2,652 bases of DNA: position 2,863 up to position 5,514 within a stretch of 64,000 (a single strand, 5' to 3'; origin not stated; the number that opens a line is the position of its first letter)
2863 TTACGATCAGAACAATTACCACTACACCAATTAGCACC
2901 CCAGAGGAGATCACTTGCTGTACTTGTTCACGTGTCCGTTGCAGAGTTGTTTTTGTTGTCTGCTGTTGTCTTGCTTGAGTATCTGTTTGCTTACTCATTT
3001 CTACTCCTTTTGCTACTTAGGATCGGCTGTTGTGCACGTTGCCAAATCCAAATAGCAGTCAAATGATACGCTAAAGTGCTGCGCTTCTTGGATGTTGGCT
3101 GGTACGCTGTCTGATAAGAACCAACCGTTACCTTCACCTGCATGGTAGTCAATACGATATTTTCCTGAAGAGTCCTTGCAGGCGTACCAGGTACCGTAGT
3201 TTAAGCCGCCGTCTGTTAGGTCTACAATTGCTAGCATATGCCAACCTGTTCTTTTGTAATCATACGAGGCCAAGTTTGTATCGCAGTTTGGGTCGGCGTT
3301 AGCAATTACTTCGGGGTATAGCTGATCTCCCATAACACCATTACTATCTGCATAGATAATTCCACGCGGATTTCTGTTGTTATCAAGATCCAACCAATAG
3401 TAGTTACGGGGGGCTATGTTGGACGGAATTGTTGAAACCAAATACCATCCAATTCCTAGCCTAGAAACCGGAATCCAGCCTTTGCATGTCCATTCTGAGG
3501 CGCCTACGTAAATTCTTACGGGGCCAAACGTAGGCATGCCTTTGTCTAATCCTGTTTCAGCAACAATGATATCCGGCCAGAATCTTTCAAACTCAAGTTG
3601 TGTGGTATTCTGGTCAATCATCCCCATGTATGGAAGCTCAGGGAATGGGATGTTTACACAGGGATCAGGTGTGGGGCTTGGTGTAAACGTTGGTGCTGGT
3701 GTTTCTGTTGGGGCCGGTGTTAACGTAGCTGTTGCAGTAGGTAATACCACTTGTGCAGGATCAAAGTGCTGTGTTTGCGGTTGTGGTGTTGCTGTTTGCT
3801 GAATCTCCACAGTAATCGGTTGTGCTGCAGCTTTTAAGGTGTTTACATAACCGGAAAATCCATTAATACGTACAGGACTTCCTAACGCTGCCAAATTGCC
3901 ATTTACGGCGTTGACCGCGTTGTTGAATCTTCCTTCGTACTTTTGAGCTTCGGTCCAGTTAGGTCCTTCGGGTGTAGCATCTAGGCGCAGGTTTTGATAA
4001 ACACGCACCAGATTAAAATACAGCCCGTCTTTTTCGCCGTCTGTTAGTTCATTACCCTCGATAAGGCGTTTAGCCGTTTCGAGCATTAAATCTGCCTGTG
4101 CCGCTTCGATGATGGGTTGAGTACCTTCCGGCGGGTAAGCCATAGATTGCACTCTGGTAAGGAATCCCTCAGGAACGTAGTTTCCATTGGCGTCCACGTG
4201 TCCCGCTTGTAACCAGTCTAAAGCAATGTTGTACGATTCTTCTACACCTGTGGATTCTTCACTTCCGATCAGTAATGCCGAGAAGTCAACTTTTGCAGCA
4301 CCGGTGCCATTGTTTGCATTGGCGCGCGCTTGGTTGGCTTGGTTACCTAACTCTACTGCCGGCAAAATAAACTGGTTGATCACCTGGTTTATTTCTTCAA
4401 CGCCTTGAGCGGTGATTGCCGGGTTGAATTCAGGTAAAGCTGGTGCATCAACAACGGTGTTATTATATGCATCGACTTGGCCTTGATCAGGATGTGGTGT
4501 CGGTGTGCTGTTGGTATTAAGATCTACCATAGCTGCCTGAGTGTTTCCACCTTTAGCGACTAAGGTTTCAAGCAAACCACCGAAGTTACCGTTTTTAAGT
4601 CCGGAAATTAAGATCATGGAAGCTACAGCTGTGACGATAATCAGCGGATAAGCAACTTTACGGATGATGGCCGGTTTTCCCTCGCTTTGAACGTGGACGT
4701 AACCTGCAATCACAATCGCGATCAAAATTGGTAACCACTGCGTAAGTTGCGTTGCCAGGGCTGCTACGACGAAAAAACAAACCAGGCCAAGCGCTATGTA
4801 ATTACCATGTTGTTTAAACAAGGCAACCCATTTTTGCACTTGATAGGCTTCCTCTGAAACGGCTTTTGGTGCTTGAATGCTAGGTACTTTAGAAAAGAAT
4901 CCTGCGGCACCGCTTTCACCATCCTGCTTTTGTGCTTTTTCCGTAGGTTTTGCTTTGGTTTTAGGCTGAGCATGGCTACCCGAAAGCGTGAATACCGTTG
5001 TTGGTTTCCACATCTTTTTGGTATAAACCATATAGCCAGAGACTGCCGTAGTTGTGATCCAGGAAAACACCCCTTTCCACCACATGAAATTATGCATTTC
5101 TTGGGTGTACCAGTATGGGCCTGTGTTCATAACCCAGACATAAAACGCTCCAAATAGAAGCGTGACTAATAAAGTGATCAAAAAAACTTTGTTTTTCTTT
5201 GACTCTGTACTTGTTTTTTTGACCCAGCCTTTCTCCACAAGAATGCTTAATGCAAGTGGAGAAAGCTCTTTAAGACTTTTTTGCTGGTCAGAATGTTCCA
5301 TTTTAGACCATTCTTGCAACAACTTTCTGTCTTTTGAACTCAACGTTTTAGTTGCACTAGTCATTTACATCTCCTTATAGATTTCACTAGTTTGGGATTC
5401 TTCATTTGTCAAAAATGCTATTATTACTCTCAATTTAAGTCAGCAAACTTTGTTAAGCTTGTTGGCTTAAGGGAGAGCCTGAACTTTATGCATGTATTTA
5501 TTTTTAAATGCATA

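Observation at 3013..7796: Tandem ~750-aa membrane paralogs with a 100%-identical 390-bp core and unrelated C-terminal domains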

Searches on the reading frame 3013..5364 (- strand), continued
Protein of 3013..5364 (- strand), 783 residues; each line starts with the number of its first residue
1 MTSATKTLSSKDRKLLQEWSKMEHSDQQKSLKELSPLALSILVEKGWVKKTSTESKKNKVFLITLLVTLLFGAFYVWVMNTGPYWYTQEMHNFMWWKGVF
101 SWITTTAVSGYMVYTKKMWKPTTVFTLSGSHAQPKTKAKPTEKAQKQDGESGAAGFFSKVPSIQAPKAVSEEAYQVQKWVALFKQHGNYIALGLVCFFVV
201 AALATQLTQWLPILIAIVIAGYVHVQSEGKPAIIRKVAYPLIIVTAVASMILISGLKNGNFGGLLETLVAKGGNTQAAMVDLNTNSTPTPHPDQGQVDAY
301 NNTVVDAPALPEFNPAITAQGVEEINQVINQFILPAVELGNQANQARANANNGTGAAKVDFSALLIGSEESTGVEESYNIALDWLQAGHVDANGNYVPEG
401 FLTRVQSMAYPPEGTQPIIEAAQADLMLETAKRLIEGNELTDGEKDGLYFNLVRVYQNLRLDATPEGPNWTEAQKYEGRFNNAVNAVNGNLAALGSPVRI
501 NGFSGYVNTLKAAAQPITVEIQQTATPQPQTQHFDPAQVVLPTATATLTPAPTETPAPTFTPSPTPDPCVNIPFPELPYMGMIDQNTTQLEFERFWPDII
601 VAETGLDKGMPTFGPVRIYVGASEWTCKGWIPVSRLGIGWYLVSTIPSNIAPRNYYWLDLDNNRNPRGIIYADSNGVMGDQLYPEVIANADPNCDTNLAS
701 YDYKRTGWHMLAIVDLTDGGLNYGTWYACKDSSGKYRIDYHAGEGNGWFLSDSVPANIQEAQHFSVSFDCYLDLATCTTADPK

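Call 60: search_protein_families(library=pfam, proteins=[L004:3159-4382:+, L004:6343-7152:+, L004:7139-8302:+, L004:8292-8729:+, L004:11165-12391:+, L004:12404-13345:+, L004:13478-14362:+, L004:14372-15286:+, L004:19613-20731:-], max_evalue=0.05)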
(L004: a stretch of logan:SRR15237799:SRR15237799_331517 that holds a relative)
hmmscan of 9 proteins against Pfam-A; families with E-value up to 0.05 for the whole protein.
L004:3159-4382:+ (407 aa): 4 families
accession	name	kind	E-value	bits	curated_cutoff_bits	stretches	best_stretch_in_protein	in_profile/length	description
PF09686.15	Plasmid_RAQPRD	-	0.00053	20.5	23.1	1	364-401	33-66/76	Plasmid protein of unknown function (Plasmid_RAQPRD)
PF12008.13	EcoR124_C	-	0.0016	18.5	23.1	1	245-334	145-236/260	Type I restriction and modification enzyme - subunit R C terminal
PF11084.13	DUF2621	-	0.016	15.6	27.7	0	263-304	61-102/139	Protein of unknown function (DUF2621)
PF10009.15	DUF2252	-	0.033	13.7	22.3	0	246-366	98-214/392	Uncharacterized protein conserved in bacteria (DUF2252)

L004:6343-7152:+ (269 aa): 0 families

L004:7139-8302:+ (387 aa): 0 families

L004:8292-8729:+ (145 aa): 0 families

L004:11165-12391:+ (408 aa): 0 families

L004:12404-13345:+ (313 aa): 0 families

L004:13478-14362:+ (294 aa): 1 family
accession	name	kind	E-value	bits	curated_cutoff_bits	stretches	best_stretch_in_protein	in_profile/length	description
PF01551.29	Peptidase_M23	-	3.3e-06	27.6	28.7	1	245-274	58-87/96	Peptidase family M23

L004:14372-15286:+ (304 aa): 0 families

L004:19613-20731:- (372 aa): 0 families

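Call 68: find_related_loci(query=A7, collection=metagenome_contigs, flank=10000)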
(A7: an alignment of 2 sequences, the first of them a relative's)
Query A7 (259 aa) in metagenome_contigs; peptide patterns used: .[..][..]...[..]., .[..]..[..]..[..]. (x = any residue, [..] = any of these).
387 stretches matched a pattern, but none encodes a relative of the query by tblastn (E <= 1e-3).

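Call 69: search_dna_similar(query=window:3013-5364:-, collection=plasmids, mode=protein, max_evalue=0.001, max_rows=10)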
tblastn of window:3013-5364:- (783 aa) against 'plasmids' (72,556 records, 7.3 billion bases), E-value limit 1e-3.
No match.

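Call 70: search_dna_similar(query=window:3013-5364:-, collection=phages, mode=protein, max_evalue=0.001, max_rows=10)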
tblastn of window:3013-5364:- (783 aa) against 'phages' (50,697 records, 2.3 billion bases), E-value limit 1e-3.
No match.
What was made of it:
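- Tried and rejected: tblastn of A against the plasmid and phage collections gave no match (calls 69, 70).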

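Call 71: find_encoding_contigs(protein=P0002, flank=2000, max_places=6)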
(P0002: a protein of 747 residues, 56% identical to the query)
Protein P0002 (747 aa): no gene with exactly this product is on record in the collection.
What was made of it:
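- Tried and rejected: An exact look-up of B in the contig index returned nothing on record (call 71).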

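Call 74: find_encoding_contigs(protein=P0004, flank=10000, max_places=3)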
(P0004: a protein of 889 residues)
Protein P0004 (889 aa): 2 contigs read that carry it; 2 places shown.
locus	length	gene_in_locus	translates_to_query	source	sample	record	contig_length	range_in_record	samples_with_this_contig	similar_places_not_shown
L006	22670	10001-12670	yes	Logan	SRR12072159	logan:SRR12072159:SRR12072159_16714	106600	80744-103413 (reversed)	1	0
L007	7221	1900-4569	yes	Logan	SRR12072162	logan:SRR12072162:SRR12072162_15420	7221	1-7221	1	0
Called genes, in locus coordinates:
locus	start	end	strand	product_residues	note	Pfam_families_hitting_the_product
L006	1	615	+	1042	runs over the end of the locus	PF04313:HSDR_N, PF04851:ResIII, PF00270:DEAD, PF18766:SWI2_SNF2, PF22679:T1R_D3-like, PF12008:EcoR124_C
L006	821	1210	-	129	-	PF00856:SET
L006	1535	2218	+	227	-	-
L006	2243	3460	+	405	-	PF22807:TrAA12, PF23500:DUF7133, PF07995:GSDH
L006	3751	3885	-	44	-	-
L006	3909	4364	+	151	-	-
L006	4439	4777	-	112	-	PF12643:MazG-like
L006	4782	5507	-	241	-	PF05175:MTS, PF05958:tRNA_U5-meth_tr (weak), PF06325:PrmA, PF13847:Methyltransf_31, PF13649:Methyltransf_25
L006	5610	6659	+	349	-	PF00486:Trans_reg_C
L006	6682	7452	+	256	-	-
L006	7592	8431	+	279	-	-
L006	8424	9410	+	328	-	-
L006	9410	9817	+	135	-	-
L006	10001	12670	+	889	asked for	-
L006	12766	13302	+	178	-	-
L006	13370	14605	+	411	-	-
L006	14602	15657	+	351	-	-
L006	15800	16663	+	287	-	-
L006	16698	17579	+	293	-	-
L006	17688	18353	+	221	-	PF00027:cNMP_binding, PF13545:HTH_Crp_2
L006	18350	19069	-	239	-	PF13353:Fer4_12, PF04055:Radical_SAM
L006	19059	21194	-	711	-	PF03477:ATP-cone, PF13597:NRDD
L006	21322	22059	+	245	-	PF05401:NodS (weak), PF13489:Methyltransf_23, PF07021:MetW (weak), PF02353:CMAS (weak), PF13847:Methyltransf_31, PF08241:Methyltransf_11, PF08242:Methyltransf_12, PF13649:Methyltransf_25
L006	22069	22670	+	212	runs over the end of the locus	PF01135:PCMT, PF01209:Ubie_methyltran (weak), PF01269:Fibrillarin (faint), PF13847:Methyltransf_31 (weak), PF13649:Methyltransf_25 (weak)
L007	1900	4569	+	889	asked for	-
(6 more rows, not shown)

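Call 75: find_encoding_contigs(protein=P0005, flank=10000, max_places=3)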
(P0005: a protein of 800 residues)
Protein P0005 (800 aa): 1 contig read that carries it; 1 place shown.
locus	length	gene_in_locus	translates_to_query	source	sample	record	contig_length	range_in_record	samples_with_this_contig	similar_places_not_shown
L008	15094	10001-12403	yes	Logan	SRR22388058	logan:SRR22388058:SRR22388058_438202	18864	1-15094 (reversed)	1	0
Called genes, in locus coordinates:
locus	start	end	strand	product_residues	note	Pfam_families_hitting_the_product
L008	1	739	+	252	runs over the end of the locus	PF07685:GATase_3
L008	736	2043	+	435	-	PF04932:Wzy_C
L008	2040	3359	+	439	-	PF01547:SBP_bac_1, PF13416:SBP_bac_8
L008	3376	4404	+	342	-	PF00814:TsaD, PF22521:HypF_C_2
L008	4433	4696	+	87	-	PF06803:DUF1232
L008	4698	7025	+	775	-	PF00133:tRNA-synt_1, PF09334:tRNA-synt_1g (weak), PF08264:Anticodon_1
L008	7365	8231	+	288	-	-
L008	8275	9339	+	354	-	-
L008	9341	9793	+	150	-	-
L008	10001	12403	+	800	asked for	-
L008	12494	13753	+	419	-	-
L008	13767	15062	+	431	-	PF01551:Peptidase_M23 (weak)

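Call 103: search_protein_families(library=padloc, proteins=[window:3013-5364:-], max_evalue=0.01)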
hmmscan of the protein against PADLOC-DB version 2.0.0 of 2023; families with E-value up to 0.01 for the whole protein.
window:3013-5364:- (783 aa): 0 families

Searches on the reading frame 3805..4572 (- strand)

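Call 25: search_protein_families(library=pfam, proteins=[window:3805-4572:-], max_evalue=1)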
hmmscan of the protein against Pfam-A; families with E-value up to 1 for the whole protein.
seq(256 aa): 2 families
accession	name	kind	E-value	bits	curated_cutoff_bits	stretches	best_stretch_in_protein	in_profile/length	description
PF00296.26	Bac_luciferase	-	0.054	13.3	27.9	1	108-173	125-187/314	Luciferase-like monooxygenase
PF09995.15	MPAB_Lcp_cat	-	0.18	12.2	23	1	159-213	101-153/231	ER-bound oxygenase mpaB/B'/Rubber oxygenase, catalytic domain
